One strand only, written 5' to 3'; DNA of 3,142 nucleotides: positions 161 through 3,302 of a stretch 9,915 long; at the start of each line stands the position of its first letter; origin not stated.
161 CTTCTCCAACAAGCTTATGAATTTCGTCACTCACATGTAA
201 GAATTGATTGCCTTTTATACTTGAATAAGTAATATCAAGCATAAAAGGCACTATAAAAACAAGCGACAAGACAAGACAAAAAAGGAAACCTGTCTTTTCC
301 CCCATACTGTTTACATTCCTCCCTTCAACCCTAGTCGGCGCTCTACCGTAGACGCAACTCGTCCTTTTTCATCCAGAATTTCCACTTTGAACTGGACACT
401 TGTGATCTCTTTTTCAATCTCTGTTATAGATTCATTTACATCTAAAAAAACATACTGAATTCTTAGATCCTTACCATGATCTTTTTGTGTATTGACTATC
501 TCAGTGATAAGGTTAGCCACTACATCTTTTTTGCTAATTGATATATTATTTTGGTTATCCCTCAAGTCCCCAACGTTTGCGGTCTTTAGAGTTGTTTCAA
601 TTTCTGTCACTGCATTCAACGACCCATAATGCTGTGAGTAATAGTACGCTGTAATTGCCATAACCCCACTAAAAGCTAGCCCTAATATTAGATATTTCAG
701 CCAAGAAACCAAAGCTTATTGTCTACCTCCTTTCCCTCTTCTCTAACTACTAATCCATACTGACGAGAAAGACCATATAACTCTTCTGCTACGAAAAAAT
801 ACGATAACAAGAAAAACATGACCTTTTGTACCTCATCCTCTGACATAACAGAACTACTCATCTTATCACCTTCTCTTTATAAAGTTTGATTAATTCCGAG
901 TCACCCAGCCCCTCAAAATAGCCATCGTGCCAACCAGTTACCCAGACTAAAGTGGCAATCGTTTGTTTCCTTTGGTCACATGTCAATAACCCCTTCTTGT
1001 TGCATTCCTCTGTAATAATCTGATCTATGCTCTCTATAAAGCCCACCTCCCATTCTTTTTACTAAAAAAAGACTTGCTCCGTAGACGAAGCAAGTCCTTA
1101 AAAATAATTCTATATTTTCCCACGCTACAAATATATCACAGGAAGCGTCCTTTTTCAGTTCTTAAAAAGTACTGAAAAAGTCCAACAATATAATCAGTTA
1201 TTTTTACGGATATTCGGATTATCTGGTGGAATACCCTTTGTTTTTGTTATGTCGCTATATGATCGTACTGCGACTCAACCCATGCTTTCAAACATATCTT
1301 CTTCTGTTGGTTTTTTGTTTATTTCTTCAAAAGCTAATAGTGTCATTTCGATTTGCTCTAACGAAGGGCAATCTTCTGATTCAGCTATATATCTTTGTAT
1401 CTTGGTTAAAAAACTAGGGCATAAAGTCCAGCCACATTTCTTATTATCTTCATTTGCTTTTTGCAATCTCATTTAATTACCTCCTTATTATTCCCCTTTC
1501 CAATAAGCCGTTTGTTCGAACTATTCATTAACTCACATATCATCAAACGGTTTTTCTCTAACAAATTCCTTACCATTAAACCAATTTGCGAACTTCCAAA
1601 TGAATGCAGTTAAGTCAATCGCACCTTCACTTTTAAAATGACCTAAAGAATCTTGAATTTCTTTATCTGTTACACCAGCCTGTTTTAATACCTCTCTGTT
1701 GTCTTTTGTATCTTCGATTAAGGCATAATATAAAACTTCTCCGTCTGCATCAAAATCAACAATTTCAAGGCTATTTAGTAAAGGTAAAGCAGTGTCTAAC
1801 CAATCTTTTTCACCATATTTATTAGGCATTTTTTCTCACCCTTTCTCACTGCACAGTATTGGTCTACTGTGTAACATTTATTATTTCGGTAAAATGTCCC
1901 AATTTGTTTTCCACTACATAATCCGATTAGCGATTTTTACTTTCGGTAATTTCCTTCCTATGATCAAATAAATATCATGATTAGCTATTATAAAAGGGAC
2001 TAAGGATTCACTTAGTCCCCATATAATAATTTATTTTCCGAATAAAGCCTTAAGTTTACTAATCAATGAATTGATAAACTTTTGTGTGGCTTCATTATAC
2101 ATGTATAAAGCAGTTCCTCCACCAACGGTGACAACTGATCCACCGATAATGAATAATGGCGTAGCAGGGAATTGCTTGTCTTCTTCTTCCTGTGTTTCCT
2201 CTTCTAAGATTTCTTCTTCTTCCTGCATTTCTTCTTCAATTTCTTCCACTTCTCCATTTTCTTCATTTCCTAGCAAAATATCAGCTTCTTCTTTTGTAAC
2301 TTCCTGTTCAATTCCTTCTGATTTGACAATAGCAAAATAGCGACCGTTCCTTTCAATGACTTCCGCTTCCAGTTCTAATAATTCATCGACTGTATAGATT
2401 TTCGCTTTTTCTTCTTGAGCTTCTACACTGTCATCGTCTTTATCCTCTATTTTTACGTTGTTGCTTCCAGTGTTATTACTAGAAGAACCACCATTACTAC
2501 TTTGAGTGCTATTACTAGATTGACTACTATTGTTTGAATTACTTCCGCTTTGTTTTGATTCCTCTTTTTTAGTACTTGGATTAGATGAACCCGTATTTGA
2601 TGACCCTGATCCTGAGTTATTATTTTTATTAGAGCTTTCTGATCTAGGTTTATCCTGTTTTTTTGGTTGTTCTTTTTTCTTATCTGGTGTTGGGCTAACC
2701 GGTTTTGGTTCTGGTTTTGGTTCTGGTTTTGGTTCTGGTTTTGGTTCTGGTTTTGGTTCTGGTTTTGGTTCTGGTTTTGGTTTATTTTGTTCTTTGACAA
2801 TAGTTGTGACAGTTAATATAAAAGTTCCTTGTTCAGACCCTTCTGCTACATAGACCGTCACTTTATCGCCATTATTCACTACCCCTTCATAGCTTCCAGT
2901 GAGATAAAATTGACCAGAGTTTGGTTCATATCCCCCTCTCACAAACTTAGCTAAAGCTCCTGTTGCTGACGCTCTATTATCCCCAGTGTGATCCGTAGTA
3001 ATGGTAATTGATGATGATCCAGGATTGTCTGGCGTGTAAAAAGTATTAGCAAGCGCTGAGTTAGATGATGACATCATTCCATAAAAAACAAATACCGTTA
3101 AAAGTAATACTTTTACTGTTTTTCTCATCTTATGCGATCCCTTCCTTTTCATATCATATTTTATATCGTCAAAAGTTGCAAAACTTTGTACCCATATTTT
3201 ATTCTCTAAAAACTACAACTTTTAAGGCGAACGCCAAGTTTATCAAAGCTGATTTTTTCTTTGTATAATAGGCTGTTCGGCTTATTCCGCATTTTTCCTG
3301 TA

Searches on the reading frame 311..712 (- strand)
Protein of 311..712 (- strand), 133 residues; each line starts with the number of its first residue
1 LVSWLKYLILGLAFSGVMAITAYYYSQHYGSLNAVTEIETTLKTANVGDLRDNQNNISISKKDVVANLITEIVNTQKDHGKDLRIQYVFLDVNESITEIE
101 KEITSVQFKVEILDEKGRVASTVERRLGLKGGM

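Call 89: search_protein_families(library=pfam, proteins=[window:311-712:-], max_evalue=5)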
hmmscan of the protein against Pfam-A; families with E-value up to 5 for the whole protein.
window:311-712:- (133 aa): 5 families
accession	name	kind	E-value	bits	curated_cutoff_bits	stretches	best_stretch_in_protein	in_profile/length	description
PF05847.17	Baculo_LEF-3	-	0.0075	16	27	1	31-94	194-261/337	Nucleopolyhedrovirus late expression factor 3 (LEF-3)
PF04659.18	Arch_fla_DE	-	0.0078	16.6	21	1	2-54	20-71/96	Archaeal flagella protein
PF14187.11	DUF4310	-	0.099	12.8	27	1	4-39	10-45/209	Domain of unknown function (DUF4310)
PF02065.24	Melibiase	-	0.12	11.7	27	1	52-106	155-205/347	Melibiase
PF22943.2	HTH_68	-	0.26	11.4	27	1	115-132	15-32/45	Putative helix-turn-helix domain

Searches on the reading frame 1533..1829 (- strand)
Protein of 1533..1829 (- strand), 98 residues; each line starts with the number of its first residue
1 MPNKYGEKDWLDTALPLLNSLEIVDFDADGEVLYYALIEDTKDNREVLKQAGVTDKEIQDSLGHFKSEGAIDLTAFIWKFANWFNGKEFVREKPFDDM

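Call 63: search_protein_families(library=phrogs, proteins=[window:1533-1829:-], max_evalue=0.001)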
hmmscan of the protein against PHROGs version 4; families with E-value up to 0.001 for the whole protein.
window:1533-1829:- (98 aa): 1 family
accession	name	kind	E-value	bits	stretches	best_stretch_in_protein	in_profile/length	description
phrog_37985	-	unknown function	4.1e-05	25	1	7-51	6-50/110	-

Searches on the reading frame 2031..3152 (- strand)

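Call 8: search_protein_families(library=pfam, proteins=[window:2031-3152:-], max_evalue=0.01)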
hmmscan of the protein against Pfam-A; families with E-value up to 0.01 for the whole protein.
window:2031-3152:- (373 aa): 0 families

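Call 9: search_protein_families(library=ncbifam, proteins=[window:2031-3152:-], max_evalue=0.01)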
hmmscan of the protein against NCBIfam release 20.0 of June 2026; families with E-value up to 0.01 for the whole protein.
window:2031-3152:- (373 aa): 8 families
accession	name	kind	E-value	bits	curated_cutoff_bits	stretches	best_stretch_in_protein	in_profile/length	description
NF033845.1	MSCRAMM_ClfB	exception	5.6e-09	34.5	999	1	126-242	553-671/871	MSCRAMM family adhesin clumping factor ClfB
TIGR04526.1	predic_Ig_block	subfamily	4e-07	29.4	150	1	119-322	69-270/693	putative immunoglobulin-blocking virulence protein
NF008084.0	PRK10819.1-5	equivalog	1.1e-06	28.8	315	1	122-209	78-168/249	TonB system transport protein TonB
NF033186.1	internalin_K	exception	8.5e-06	24.5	1100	1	94-163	480-552/604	class 1 internalin InlK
NF008082.0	PRK10819.1-3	equivalog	1.5e-05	25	265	1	117-218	55-153/242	TonB system transport protein TonB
NF037973.1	metallo_SslE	exception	6.3e-05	20.5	3000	1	123-156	48-82/1519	lipoprotein metalloprotease SslE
NF005846.3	PRK07764.1-6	equivalog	0.00028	20.1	625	1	125-287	440-601/628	DNA polymerase III subunit gamma and tau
NF008083.0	PRK10819.1-4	equivalog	0.0007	19.7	448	1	126-243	70-188/239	TonB system transport protein TonB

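Call 63: search_protein_families(library=phrogs, proteins=[window:2031-3152:-], max_evalue=0.001)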
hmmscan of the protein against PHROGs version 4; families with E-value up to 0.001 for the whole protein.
window:2031-3152:- (373 aa): 0 families
